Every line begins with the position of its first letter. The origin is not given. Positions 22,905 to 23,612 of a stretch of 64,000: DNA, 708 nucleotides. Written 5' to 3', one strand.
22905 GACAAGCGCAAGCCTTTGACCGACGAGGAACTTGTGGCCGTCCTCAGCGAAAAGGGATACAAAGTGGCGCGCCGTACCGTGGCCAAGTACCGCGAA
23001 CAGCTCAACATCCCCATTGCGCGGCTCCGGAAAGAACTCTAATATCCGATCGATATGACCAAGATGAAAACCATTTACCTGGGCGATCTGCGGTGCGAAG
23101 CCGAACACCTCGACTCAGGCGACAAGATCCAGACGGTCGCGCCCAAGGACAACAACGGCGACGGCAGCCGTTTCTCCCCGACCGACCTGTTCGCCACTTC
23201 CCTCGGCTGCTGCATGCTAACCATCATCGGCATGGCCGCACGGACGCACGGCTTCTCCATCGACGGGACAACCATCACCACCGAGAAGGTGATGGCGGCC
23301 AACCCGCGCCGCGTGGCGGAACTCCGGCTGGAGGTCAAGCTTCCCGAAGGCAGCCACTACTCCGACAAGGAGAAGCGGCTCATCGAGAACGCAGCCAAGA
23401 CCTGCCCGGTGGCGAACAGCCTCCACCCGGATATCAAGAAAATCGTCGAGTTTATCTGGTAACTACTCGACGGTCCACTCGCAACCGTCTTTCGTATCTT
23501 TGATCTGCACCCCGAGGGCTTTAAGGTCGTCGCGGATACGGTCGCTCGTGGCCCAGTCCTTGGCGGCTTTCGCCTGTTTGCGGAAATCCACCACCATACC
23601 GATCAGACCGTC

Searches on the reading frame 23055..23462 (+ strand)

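Call 38: search_protein_families(library=pfam, proteins=[window:23055-23462:+])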
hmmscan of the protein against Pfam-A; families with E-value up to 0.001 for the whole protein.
window:23055-23462:+ (135 aa): 1 family
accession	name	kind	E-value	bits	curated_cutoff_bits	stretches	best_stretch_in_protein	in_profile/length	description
PF02566.24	OsmC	-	8e-16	58.7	27.5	1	35-128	1-96/100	OsmC-like protein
